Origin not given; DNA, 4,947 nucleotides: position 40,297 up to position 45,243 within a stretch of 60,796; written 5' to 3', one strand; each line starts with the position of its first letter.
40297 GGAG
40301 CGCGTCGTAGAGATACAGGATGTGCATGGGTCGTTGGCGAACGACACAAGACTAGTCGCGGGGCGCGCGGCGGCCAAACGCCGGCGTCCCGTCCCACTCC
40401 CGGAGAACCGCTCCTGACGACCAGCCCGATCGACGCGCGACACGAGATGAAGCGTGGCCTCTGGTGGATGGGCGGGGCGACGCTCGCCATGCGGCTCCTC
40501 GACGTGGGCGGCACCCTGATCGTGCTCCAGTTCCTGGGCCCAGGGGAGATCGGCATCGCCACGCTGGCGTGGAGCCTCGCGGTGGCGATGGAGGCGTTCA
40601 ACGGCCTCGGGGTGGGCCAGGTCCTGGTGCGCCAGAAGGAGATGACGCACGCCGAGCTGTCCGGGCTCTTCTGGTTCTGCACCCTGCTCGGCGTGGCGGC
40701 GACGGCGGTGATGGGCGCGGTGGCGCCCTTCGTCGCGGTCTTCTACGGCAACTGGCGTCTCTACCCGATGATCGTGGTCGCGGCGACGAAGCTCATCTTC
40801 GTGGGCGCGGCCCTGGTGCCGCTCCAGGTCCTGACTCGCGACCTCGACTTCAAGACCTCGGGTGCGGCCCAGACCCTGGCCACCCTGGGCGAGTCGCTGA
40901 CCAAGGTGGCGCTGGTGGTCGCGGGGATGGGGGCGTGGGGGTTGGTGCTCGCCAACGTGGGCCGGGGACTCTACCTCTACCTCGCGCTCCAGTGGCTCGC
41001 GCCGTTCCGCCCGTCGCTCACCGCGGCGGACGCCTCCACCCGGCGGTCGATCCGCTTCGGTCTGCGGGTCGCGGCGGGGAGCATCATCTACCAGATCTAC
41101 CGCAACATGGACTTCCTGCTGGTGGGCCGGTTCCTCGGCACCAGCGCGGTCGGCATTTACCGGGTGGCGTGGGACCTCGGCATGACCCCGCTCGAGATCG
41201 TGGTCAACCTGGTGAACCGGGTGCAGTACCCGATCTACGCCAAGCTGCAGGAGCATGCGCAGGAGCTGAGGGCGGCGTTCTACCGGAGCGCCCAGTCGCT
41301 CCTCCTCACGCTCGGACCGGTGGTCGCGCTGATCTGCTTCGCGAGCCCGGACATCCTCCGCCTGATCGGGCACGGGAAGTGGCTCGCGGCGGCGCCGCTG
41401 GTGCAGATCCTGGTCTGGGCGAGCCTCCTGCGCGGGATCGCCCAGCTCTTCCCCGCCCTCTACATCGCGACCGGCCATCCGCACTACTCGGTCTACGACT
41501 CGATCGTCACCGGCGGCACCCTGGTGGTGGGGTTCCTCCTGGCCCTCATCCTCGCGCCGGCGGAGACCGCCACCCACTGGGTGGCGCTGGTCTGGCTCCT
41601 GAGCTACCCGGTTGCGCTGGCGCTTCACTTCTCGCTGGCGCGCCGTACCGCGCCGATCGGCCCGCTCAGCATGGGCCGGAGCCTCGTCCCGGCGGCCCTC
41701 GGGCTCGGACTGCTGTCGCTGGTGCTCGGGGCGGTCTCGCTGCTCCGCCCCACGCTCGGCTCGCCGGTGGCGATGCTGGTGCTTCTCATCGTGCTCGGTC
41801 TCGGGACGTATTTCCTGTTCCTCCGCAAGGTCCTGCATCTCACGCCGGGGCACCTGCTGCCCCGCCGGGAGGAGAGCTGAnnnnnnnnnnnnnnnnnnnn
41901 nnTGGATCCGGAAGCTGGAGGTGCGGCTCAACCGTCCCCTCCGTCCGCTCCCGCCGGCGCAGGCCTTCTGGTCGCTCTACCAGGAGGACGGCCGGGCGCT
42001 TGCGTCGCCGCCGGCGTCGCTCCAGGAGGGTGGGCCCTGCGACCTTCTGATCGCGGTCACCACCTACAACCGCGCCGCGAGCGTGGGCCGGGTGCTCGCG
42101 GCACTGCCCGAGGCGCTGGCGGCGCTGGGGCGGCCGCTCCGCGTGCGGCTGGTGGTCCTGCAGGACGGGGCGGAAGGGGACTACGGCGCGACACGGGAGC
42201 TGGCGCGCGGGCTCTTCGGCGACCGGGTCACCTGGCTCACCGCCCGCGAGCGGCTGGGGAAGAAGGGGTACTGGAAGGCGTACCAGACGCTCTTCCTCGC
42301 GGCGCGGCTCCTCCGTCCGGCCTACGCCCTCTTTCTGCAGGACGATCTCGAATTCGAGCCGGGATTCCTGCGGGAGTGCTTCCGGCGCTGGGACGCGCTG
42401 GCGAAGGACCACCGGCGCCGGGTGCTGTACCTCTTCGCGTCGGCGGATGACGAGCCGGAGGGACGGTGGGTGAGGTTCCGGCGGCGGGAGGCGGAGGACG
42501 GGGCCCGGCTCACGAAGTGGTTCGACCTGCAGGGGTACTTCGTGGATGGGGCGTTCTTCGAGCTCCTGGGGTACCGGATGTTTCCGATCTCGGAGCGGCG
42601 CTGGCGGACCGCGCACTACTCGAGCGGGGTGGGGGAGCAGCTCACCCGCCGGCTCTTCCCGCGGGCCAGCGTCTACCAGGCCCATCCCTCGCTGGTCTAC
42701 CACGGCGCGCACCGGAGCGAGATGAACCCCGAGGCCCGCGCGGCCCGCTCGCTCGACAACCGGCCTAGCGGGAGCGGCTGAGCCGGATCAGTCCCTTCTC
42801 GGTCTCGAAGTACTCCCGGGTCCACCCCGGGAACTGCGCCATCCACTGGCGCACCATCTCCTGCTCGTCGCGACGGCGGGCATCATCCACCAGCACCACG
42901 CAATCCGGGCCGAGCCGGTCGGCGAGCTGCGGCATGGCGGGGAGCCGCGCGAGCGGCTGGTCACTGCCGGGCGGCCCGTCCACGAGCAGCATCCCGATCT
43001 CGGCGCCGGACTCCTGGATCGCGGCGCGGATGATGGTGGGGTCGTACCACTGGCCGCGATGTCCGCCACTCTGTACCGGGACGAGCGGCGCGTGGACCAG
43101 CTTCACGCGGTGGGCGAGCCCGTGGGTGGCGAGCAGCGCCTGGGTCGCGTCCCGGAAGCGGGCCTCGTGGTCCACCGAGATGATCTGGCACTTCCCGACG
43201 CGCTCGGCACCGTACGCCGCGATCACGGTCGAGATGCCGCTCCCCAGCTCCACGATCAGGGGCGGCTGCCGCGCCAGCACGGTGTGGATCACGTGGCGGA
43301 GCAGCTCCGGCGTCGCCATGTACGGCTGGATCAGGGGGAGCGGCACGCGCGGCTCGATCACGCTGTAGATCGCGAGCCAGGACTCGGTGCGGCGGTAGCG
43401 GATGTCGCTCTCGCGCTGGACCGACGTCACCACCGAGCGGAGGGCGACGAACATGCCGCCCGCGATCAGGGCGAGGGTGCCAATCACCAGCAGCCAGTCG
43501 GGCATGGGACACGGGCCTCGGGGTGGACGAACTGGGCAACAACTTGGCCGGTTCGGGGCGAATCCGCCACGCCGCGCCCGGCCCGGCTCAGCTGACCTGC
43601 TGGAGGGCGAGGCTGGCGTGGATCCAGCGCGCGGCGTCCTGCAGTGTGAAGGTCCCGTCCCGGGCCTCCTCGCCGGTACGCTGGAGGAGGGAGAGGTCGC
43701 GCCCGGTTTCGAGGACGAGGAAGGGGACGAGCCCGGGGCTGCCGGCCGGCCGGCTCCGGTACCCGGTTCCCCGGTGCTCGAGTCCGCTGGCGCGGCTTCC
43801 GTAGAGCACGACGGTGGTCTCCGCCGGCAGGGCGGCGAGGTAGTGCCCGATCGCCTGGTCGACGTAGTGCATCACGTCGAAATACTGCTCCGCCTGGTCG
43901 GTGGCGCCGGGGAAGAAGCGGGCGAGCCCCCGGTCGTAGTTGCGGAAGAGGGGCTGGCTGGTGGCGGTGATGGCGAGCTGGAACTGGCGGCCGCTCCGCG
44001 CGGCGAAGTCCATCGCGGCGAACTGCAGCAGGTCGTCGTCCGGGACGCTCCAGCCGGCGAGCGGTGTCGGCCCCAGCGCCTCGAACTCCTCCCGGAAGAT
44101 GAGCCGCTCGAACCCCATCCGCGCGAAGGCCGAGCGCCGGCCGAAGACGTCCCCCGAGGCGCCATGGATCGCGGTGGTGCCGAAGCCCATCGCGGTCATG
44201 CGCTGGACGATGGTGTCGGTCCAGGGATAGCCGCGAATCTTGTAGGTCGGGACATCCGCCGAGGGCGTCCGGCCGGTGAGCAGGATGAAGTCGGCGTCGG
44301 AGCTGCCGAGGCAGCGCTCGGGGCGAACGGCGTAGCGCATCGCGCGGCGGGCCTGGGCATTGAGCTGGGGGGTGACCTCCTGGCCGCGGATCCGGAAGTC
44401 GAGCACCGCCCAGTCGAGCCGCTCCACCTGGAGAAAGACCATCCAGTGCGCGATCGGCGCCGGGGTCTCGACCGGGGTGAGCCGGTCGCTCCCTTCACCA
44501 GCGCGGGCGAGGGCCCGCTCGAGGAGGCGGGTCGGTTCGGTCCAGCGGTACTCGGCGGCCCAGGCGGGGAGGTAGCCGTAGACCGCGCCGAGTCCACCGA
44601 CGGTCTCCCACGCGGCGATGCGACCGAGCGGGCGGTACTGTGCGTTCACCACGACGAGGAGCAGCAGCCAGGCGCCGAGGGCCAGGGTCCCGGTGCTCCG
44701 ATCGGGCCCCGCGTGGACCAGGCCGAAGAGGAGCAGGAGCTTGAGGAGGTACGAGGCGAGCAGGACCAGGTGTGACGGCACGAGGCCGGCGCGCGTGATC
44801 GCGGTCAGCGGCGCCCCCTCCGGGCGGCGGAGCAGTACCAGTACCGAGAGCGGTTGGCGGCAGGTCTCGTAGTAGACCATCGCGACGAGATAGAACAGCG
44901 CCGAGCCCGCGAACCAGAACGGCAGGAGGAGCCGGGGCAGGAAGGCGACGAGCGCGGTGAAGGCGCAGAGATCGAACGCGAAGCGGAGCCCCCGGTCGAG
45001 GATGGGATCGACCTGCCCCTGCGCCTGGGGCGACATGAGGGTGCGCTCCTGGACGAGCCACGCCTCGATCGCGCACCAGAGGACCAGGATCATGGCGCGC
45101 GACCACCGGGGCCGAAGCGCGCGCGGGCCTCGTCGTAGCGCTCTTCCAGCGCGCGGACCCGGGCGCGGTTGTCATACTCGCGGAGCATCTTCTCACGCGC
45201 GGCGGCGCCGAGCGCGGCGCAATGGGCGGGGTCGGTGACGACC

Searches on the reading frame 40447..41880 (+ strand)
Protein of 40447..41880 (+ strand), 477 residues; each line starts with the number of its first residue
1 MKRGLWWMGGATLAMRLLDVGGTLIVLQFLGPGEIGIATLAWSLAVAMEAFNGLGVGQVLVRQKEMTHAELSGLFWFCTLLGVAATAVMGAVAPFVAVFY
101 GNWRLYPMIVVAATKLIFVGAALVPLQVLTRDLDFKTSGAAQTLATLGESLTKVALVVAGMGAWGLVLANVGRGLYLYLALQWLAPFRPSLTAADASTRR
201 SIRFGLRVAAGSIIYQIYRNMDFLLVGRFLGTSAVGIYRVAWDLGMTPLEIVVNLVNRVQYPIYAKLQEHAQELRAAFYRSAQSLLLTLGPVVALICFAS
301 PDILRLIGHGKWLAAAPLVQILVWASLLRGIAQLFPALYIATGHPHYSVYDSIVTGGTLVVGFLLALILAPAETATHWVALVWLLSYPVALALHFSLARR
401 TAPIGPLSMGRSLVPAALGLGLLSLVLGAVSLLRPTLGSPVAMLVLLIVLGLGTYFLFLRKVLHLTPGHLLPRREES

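Call 5: search_protein_families(library=pfam, proteins=[window:40447-41880:+], max_evalue=0.01)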
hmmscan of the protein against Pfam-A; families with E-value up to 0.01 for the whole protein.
window:40447-41880:+ (477 aa): 2 families
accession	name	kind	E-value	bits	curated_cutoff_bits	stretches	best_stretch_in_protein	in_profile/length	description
PF13440.11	Polysacc_synt_3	-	6.7e-53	180.3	23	1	29-316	5-292/293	Polysaccharide biosynthesis protein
PF01943.22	Polysacc_synt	-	1.1e-21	78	28.2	1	3-268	3-274/274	Polysaccharide biosynthesis protein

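Call 6: search_protein_families(library=ncbifam, proteins=[window:40447-41880:+], max_evalue=0.01)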
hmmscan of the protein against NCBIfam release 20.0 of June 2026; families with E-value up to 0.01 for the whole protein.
window:40447-41880:+ (477 aa): 3 families
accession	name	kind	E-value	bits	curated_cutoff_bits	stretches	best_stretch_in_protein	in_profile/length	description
NF007773.0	PRK10459.1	equivalog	1.9e-43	149.2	273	1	7-383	13-387/492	MOP flippase family protein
NF047674.1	TeichurnBiosyTuaB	equivalog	8.2e-35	120.7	580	1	2-384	9-389/469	teichuronic acid biosynthesis protein TuaB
NF058658.1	Oglyco_Wzx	exception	1.1e-31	110.4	720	1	3-366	12-375/478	O-glycosylation flippase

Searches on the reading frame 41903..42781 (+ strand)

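Call 29: search_protein_families(library=pfam, proteins=[window:41903-42781:+], max_evalue=0.001)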
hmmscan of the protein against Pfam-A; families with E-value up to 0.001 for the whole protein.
window:41903-42781:+ (292 aa): 1 family
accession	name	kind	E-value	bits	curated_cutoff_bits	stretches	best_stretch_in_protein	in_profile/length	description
PF00535.33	Glycos_transf_2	-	0.00019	21.9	23.3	1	50-168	2-108/168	Glycosyl transferase family 2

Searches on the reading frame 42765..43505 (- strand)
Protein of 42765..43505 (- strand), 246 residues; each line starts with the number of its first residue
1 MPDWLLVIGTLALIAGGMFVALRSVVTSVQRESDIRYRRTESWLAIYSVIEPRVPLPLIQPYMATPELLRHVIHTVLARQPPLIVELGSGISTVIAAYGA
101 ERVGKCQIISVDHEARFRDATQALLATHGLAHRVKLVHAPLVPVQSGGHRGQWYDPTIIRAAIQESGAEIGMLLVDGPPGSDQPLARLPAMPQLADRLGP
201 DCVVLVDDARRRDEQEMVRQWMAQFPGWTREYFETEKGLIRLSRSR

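Call 29: search_protein_families(library=pfam, proteins=[window:42765-43505:-], max_evalue=0.001)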
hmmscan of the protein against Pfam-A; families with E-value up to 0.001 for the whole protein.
window:42765-43505:- (246 aa): 1 family
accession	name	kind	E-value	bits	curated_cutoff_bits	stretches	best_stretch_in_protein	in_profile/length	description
PF13578.12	Methyltransf_24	-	5.8e-09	37.2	26.3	1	85-208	1-104/105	Methyltransferase domain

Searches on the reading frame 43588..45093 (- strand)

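Call 29: search_protein_families(library=pfam, proteins=[window:43588-45093:-], max_evalue=0.001)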
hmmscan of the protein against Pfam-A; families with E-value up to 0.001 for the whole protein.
window:43588-45093:- (501 aa): 1 family
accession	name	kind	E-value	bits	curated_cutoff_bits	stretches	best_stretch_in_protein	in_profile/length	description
PF00884.28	Sulfatase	-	3.5e-11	43.4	25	1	219-442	4-249/301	Sulfatase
